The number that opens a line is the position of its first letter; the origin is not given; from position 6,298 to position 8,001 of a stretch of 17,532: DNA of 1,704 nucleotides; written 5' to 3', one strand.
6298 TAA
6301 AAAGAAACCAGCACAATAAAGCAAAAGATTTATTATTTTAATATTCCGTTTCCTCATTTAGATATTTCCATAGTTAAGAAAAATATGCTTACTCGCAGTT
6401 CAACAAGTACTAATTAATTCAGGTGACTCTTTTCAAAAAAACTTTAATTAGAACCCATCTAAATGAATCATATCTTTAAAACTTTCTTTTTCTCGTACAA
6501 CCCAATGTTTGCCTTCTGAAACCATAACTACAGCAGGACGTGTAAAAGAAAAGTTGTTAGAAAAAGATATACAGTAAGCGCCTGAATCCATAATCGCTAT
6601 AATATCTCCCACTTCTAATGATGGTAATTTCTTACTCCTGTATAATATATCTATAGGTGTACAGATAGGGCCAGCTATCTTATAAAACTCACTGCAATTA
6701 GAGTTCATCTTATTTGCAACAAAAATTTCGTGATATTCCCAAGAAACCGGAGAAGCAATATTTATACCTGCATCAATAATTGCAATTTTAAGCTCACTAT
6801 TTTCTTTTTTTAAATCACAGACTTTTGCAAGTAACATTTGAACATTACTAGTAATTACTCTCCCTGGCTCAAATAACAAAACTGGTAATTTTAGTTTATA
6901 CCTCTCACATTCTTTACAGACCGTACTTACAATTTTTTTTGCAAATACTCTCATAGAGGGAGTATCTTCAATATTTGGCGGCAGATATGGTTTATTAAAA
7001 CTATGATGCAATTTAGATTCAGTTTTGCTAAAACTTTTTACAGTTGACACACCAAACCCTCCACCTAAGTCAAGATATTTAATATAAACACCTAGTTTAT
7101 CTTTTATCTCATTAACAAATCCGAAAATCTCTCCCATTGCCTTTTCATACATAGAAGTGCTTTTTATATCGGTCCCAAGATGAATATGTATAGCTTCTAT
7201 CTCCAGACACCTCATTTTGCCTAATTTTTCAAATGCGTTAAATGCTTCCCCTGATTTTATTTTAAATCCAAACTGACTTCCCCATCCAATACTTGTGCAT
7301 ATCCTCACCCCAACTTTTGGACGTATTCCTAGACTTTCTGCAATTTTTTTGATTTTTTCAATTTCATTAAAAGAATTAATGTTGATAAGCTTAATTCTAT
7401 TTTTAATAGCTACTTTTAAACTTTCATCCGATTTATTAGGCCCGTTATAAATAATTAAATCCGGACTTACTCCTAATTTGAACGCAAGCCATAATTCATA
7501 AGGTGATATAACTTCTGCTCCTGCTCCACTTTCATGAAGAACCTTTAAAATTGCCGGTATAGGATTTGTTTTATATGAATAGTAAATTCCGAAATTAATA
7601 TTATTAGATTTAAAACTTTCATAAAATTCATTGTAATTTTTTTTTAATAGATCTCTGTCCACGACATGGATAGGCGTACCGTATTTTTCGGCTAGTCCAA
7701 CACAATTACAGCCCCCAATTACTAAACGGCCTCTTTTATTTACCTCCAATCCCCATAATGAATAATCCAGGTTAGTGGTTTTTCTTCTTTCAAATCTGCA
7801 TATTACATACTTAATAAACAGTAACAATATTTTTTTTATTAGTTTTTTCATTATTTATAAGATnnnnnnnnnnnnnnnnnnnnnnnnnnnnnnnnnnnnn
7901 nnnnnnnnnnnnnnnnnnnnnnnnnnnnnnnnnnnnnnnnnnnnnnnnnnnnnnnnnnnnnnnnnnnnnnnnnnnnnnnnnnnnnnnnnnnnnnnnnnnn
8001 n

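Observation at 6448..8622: A+T-rich two-gene insert: fold-III PLP decarboxylase plus GNAT, both with hydrophobic N-terminal extensions, inside a glycan operon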

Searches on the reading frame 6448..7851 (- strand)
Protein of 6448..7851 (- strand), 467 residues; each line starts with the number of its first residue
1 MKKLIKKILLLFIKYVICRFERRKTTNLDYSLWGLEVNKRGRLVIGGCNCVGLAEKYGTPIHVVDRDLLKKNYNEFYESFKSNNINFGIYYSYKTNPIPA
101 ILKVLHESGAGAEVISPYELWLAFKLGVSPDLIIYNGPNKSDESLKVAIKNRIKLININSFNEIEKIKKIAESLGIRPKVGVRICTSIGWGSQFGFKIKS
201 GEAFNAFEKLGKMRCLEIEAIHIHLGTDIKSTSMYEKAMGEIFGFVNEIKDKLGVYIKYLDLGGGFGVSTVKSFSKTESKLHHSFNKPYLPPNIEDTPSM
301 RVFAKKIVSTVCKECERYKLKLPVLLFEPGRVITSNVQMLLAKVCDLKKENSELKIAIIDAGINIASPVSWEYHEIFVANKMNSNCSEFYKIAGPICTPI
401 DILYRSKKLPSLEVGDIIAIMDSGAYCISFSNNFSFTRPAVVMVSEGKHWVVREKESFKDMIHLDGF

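Call 4: search_protein_families(library=pfam, proteins=[window:6448-7851:-], max_evalue=0.01)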
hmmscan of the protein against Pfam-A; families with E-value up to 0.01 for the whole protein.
window:6448-7851:- (467 aa): 2 families
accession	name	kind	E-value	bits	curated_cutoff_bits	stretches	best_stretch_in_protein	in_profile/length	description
PF02784.22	Orn_Arg_deC_N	-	3.3e-36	125.4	23.4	1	74-334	9-246/247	Pyridoxal-dependent decarboxylase, pyridoxal binding domain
PF00278.28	Orn_DAP_Arg_deC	-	5.1e-15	56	23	1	336-424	6-95/95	Pyridoxal-dependent decarboxylase, C-terminal sheet domain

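Call 5: search_protein_families(library=ncbifam, proteins=[window:6448-7851:-], max_evalue=0.01)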
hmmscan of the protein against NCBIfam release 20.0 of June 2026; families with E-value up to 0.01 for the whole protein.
window:6448-7851:- (467 aa): 8 families
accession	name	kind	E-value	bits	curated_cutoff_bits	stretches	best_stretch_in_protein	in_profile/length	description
TIGR01048.1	lysA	equivalog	1.3e-81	274.3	297.9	2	37-273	3-245/417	diaminopimelate decarboxylase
NF041039.1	FslC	exception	2.1e-51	175.1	500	1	54-455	23-415/418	rhizoferrin biosystnesis N-citrylornithine decarboxylase FslC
NF052544.1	OrLyDeCDokD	equivalog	3.1e-51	174.4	700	1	39-465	22-459/461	ornithine/lysine decarboxylase DokD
TIGR03099.1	dCO2ase_PEP1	hypoth_equivalog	4.2e-44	151.2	478.45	2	39-272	4-241/398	pyridoxal-dependent decarboxylase, exosortase A system-associated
NF006515.0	PRK08961.1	equivalog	1.6e-29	102.5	802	2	325-440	738-854/861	bifunctional aspartate kinase/diaminopimelate decarboxylase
TIGR01273.1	speA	equivalog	3.1e-26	92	624.1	1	69-390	67-390/624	arginine decarboxylase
NF003763.0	PRK05354.1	equivalog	4.4e-26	91.6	369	1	59-355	64-367/636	biosynthetic arginine decarboxylase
TIGR01047.1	nspC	equivalog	1.2e-10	40.4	409.05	1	309-446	216-361/380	carboxynorspermidine decarboxylase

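Call 6: find_homologous_proteins(query=window:6448-7851:-)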
Query window:6448-7851:- (467 aa): 1796 proteins with E <= 0.001 among 8000 candidates; the best 120 are listed.
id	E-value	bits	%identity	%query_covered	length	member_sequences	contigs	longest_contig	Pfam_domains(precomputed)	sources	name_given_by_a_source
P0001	1.3e-293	992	94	97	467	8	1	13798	PF02784.23,PF00278.29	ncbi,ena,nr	ncbi:MAG: hypothetical protein KAI03_05550 [Candidatus Aureabacteria bacterium]|nr:hypothetical prot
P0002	1.7e-232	790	72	100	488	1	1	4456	PF02784.23,PF00278.29,PF01168.27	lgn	-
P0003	2.7e-225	766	74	97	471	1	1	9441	PF02784.23,PF00278.29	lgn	-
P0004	6.4e-218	742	70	100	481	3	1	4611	PF02784.23,PF00278.29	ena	-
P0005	1.3e-215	734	69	99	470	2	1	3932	PF02784.23,PF00278.29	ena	-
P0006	7.4e-213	725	70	97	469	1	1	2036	PF02784.23,PF00278.29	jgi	-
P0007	4.5e-212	723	67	100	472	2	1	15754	PF02784.23,PF00278.29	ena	-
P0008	2.8e-202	691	68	94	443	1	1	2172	PF02784.23,PF00278.29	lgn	-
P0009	1.1e-200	685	65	100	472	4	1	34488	PF02784.23,PF00278.29,PF01168.27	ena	-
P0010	7.0e-198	676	64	99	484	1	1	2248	PF02784.23,PF00278.29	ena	-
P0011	5.6e-195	666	62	100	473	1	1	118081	PF02784.23,PF00278.29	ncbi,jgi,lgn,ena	ncbi:MAG: hypothetical protein ABSB18_07250 [Candidatus Omnitrophota bacterium]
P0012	2.0e-193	661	62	100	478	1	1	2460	PF02784.23,PF00278.29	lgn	-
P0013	1.7e-189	648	60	100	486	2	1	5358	PF02784.23,PF00278.29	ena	-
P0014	3.4e-187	641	66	95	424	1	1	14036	PF02784.23,PF00278.29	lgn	-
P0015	4.8e-187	640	59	100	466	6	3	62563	PF02784.23,PF00278.29,PF01168.27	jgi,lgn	jgi:diaminopimelate decarboxylase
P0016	6.2e-187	640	59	100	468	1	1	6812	PF02784.23,PF00278.29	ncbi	-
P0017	1.6e-186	639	59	100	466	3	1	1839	PF02784.23,PF00278.29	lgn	-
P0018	2.6e-186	638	59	100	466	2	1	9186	PF02784.23,PF00278.29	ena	-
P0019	2.0e-185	635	62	95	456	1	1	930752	PF02784.23,PF00278.29,PF01168.27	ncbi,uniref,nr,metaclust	ncbi:decarboxylase, pyridoxal-dependent [Candidatus Vecturithrix granuli]|uniref:Decarboxylase, pyri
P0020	3.0e-185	634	58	100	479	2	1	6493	PF02784.23,PF00278.29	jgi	jgi:diaminopimelate decarboxylase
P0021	1.1e-184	633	58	100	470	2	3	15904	PF02784.23,PF00278.29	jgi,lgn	jgi:diaminopimelate decarboxylase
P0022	5.4e-183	627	58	100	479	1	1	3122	PF02784.23,PF00278.29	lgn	-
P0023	5.8e-181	620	60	100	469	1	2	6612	PF02784.23,PF00278.29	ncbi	-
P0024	3.1e-178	611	60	99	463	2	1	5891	PF02784.23,PF00278.29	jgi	-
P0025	7.9e-177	607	57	100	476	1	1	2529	PF02784.23,PF00278.29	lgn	-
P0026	1.1e-176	606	57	99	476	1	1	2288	PF02784.23,PF00278.29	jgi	jgi:diaminopimelate decarboxylase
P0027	2.4e-172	592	55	99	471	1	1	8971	PF02784.23,PF00278.29,PF01168.27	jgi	jgi:diaminopimelate decarboxylase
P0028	6.7e-169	580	53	100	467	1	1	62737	PF02784.23,PF00278.29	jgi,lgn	jgi:diaminopimelate decarboxylase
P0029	2.4e-166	572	57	99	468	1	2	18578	PF02784.23,PF00278.29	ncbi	-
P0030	8.9e-166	570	55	100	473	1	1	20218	PF02784.23,PF00278.29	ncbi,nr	ncbi:MAG: hypothetical protein GY801_35565 [bacterium]|nr:hypothetical protein [bacterium]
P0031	4.7e-165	568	55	100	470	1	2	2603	PF02784.23,PF00278.29,PF01168.27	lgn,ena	-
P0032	2.1e-162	559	53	100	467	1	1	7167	PF02784.23,PF00278.29,PF01168.27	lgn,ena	-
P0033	2.6e-162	559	54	99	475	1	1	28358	PF02784.23,PF00278.29,PF01168.27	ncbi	-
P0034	3.6e-161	555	51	99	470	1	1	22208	PF02784.23,PF00278.29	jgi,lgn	jgi:diaminopimelate decarboxylase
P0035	1.0e-160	553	53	99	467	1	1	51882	PF02784.23,PF00278.29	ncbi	ncbi:diaminopimelate decarboxylase family protein [Candidatus Omnitrophota bacterium]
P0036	1.5e-160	553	52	99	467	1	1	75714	PF02784.23,PF00278.29,PF01168.27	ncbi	ncbi:diaminopimelate decarboxylase family protein [Candidatus Omnitrophota bacterium]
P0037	7.6e-160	551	52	99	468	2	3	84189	PF02784.23,PF00278.29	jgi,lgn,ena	-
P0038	1.6e-159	550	53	99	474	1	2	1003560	PF02784.23,PF00278.29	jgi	jgi:diaminopimelate decarboxylase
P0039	1.1e-158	547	51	99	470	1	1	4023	PF02784.23,PF00278.29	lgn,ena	-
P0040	2.0e-156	539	51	100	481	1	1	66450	PF02784.23,PF00278.29,PF01168.27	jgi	-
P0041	1.3e-155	537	54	94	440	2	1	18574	PF02784.23,PF00278.29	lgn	-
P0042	1.1e-153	530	50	99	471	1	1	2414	PF02784.23,PF00278.29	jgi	jgi:diaminopimelate decarboxylase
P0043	1.1e-153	530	50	99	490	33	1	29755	PF02784.23,PF00278.29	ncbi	-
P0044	7.7e-150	518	51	94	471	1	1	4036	PF02784.23,PF00278.29,PF01168.27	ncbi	ncbi:MAG: diaminopimelate decarboxylase family protein [Candidatus Odinarchaeota archaeon]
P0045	1.6e-149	517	51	96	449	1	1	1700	PF02784.23,PF00278.29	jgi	jgi:diaminopimelate decarboxylase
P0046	1.5e-148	513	50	99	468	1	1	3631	PF02784.23,PF00278.29,PF01168.27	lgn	-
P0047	1.6e-148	513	50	98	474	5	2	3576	PF02784.23,PF00278.29,PF01168.27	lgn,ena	-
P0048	1.6e-148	513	50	99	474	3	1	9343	PF02784.23,PF00278.29,PF01168.27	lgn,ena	-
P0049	7.9e-148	511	50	99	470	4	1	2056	PF02784.23,PF00278.29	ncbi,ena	-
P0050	2.5e-147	509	50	98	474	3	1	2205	PF02784.23,PF00278.29,PF01168.27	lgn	-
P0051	7.6e-147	508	50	97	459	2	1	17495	PF02784.23,PF00278.29,PF01168.27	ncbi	-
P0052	7.8e-147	508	49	99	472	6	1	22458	PF02784.23,PF00278.29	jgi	-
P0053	3.2e-145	502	48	99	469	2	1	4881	PF02784.23,PF00278.29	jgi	-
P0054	1.0e-142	494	48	93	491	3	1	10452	PF02784.23,PF00278.29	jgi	-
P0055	1.4e-142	494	48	93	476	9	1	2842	PF02784.23,PF00278.29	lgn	-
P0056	5.0e-141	489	50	94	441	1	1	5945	PF02784.23,PF00278.29,PF01168.27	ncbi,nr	ncbi:hypothetical protein GX408_15195 [bacterium]|nr:hypothetical protein [bacterium]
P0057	1.3e-140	487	48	98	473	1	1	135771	PF02784.23,PF00278.29,PF01168.27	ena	-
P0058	2.5e-140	486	51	93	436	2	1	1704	PF02784.23,PF00278.29,PF01168.27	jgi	-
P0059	1.4e-138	480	46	99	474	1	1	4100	PF02784.23,PF00278.29,PF01168.27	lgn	-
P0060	2.0e-138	480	51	95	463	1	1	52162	PF02784.23,PF00278.29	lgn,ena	-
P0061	4.2e-138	479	49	97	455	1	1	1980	PF02784.23,PF00278.29,PF01168.27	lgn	-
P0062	4.5e-138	479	50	93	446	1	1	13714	PF02784.23,PF00278.29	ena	-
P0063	1.7e-137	477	49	94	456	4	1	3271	PF02784.23,PF00278.29,PF01168.27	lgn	-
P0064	2.5e-137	476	50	94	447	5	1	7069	PF02784.23,PF00278.29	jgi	-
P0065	2.0e-136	473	46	99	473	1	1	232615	PF02784.23,PF00278.29,PF01168.27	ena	-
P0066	2.2e-136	473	49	96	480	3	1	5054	PF02784.23,PF00278.29,PF01168.27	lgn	-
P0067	2.6e-136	473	50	95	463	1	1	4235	PF02784.23,PF00278.29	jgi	jgi:diaminopimelate decarboxylase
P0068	4.5e-136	472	49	94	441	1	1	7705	PF02784.23,PF00278.29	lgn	-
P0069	2.9e-135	470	47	99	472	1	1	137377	PF02784.23,PF00278.29,PF01168.27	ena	-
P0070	5.2e-134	465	48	94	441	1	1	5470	PF02784.23,PF00278.29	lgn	-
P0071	1.3e-133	464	49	92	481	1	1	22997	PF02784.23,PF00278.29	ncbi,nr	ncbi:MAG: hypothetical protein JW795_20060 [Chitinivibrionales bacterium]|nr:hypothetical protein [C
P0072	6.5e-133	462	46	100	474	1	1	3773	PF02784.23,PF00278.29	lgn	-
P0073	1.1e-132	461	47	97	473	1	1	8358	PF02784.23,PF00278.29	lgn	-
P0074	2.4e-132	460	47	94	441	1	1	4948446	PF02784.23,PF00278.29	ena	-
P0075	1.1e-131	458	46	95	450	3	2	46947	PF02784.23,PF00278.29,PF01168.27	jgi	jgi:diaminopimelate decarboxylase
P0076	3.0e-131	456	47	97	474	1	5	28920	PF02784.23,PF00278.29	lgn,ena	-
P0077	8.5e-131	455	48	94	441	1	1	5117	PF02784.23,PF00278.29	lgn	-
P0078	8.8e-131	455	63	67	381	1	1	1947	PF02784.23,PF00278.29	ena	-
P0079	1.6e-130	454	47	94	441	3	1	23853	PF02784.23,PF00278.29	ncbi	ncbi:MAG: diaminopimelate decarboxylase family protein [Thermodesulfobacteriota bacterium]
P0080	3.5e-130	453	48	94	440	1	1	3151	PF02784.23,PF00278.29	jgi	-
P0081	1.7e-129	451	46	99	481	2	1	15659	PF02784.23,PF00278.29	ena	-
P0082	1.9e-129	450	47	93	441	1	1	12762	PF02784.23,PF00278.29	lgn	-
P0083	3.6e-129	449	45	96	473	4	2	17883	PF02784.23,PF00278.29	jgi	-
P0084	5.2e-129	449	46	100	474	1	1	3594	PF02784.23,PF00278.29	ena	-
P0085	1.4e-128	448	47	94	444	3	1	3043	PF02784.23,PF00278.29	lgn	-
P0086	7.5e-128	445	46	99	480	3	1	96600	PF02784.23,PF00278.29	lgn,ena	-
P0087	1.7e-127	444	46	94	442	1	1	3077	PF02784.23,PF00278.29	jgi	-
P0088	1.3e-126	441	45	95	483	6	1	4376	PF02784.23,PF00278.29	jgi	jgi:diaminopimelate decarboxylase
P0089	1.1e-125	438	47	92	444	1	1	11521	PF02784.23,PF00278.29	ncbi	ncbi:MAG: diaminopimelate decarboxylase family protein [Candidatus Hodarchaeota archaeon]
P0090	5.6e-125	436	44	99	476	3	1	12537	PF02784.23,PF00278.29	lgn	-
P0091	1.3e-124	434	46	94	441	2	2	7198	PF02784.23,PF00278.29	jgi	-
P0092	3.1e-124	433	47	94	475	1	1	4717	PF02784.23,PF00278.29,PF01168.27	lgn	-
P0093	3.7e-124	433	45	99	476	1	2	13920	PF02784.23,PF00278.29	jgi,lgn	jgi:diaminopimelate decarboxylase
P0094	3.5e-123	430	47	94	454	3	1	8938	PF02784.23,PF00278.29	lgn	-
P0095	3.6e-122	426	44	95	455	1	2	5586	PF02784.23,PF00278.29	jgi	jgi:diaminopimelate decarboxylase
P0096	6.7e-122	426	45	94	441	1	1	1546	PF02784.23,PF00278.29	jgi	-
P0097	1.6e-121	424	45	93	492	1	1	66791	PF02784.23,PF00278.29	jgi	jgi:diaminopimelate decarboxylase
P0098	1.8e-121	424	44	100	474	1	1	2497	PF02784.23,PF00278.29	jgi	jgi:diaminopimelate decarboxylase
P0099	1.9e-121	424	45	94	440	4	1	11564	PF02784.23,PF00278.29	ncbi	-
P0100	2.2e-121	424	46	94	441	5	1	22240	PF02784.23,PF00278.29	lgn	-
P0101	3.2e-121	423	46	94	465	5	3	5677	PF02784.23,PF00278.29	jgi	jgi:diaminopimelate decarboxylase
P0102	3.2e-121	423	45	100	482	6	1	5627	PF02784.23,PF00278.29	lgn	-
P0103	4.2e-121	423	45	94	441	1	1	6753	PF02784.23,PF00278.29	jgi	jgi:diaminopimelate decarboxylase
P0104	1.3e-119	418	43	100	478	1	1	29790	PF02784.23,PF00278.29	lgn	-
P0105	2.2e-119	417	45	96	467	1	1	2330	PF02784.23,PF00278.29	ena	-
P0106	4.0e-119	416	43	99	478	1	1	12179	PF02784.23,PF00278.29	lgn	-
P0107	5.3e-119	416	44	93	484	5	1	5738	PF02784.23,PF00278.29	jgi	jgi:diaminopimelate decarboxylase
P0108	1.2e-118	415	44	99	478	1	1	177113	PF02784.23,PF00278.29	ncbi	-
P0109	1.6e-118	414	46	93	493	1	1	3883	PF02784.23,PF00278.29,PF01168.27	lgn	-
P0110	2.2e-118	414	44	95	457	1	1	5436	PF02784.23,PF00278.29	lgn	-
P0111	7.9e-118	412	46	94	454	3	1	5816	PF02784.23,PF00278.29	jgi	jgi:diaminopimelate decarboxylase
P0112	9.5e-118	412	43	94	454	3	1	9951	PF02784.23,PF00278.29,PF01168.27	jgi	jgi:diaminopimelate decarboxylase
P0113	1.8e-117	411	44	100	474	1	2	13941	PF02784.23,PF00278.29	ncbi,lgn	-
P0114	2.0e-117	411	42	100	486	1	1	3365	PF02784.23,PF00278.29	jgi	jgi:diaminopimelate decarboxylase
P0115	2.7e-117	410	43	97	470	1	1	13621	PF02784.23,PF00278.29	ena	-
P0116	4.3e-117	410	43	95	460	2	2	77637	PF02784.23,PF00278.29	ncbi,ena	-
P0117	6.9e-117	409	44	96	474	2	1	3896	PF02784.23,PF00278.29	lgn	-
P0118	8.9e-117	409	43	94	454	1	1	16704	PF02784.23,PF00278.29,PF01168.27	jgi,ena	-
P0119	2.1e-116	407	43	94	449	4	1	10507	PF02784.23,PF00278.29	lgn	-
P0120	5.9e-116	406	45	94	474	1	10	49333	PF02784.23,PF00278.29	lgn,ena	-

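Call 9: find_encoding_contigs(protein=P0011, flank=10000, max_places=2)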
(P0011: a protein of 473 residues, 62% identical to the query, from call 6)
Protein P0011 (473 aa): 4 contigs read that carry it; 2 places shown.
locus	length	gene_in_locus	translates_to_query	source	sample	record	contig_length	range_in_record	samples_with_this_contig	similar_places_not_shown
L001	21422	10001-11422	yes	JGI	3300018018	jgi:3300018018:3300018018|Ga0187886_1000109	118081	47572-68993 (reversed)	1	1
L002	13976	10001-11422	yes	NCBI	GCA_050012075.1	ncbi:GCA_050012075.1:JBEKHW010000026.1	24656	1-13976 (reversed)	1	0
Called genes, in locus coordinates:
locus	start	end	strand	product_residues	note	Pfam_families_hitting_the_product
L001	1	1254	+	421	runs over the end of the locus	-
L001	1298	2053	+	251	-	PF00132:Hexapep, PF14602:Hexapep_2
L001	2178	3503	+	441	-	PF01943:Polysacc_synt, PF13440:Polysacc_synt_3, PF03023:MurJ (weak)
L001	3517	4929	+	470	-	-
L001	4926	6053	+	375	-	PF13439:Glyco_transf_4, PF00534:Glycos_transf_1, PF13692:Glyco_trans_1_4, PF13524:Glyco_trans_1_2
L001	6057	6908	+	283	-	PF00535:Glycos_transf_2, PF10111:Glyco_tranf_2_2, PF13641:Glyco_tranf_2_3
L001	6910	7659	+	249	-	PF03808:Glyco_tran_WecG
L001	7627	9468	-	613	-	-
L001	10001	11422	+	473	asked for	PF00278:Orn_DAP_Arg_deC, PF02784:Orn_Arg_deC_N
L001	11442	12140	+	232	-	-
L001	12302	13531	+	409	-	PF16841:CBM60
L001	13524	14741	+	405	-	PF04932:Wzy_C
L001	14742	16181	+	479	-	PF13727:CoA_binding_3, PF02397:Bac_transf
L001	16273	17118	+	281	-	PF13145:Rotamase_2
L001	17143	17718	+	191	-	-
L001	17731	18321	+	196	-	-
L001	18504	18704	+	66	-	PF00313:CSD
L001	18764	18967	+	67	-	PF00313:CSD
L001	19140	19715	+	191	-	-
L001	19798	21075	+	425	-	PF10082:BBP2_2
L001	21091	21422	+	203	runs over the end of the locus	PF02563:Poly_export, PF22461:SLBB_2, PF10531:SLBB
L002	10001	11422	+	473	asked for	PF00278:Orn_DAP_Arg_deC, PF02784:Orn_Arg_deC_N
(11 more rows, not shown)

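Call 12: find_encoding_contigs(protein=P0019, flank=10000, max_places=1)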
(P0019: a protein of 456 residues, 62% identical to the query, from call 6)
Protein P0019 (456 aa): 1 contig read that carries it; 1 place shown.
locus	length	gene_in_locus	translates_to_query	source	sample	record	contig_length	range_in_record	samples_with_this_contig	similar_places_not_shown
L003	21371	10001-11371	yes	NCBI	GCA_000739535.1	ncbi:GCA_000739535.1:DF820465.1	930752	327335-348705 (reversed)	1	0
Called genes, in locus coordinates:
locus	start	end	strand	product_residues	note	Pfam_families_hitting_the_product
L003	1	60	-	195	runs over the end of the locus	PF00574:CLP_protease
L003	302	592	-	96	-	-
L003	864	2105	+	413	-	PF04773:FecR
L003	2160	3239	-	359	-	PF01168:Ala_racemase_N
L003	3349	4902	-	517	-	PF03553:Na_H_antiporter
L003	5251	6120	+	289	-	PF00483:NTP_transferase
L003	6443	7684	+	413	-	PF02784:Orn_Arg_deC_N, PF00278:Orn_DAP_Arg_deC (weak)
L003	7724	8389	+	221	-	PF25084:LbH_EIF2B, PF25087:GMPPB_C (faint), PF00132:Hexapep, PF14602:Hexapep_2 (faint), PF00132:Hexapep (weak)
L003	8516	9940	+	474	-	PF27533:CapK_C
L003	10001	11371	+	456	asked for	PF01168:Ala_racemase_N (weak), PF02784:Orn_Arg_deC_N, PF00278:Orn_DAP_Arg_deC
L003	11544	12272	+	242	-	PF13302:Acetyltransf_3, PF00583:Acetyltransf_1, PF08445:FR47 (weak)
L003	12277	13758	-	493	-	PF01943:Polysacc_synt, PF13440:Polysacc_synt_3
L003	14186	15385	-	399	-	PF02655:ATP-grasp_3 (faint), PF13535:ATP-grasp_4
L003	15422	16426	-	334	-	PF00535:Glycos_transf_2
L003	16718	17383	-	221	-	-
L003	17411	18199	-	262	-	-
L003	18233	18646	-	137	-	-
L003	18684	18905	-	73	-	-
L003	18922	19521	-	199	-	-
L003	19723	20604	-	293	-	PF00571:CBS, PF03471:CorC_HlyC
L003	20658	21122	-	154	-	PF02130:YbeY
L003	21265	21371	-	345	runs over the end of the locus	PF00270:DEAD (faint), PF02562:PhoH, PF13245:AAA_19 (weak), PF13604:AAA_30 (weak)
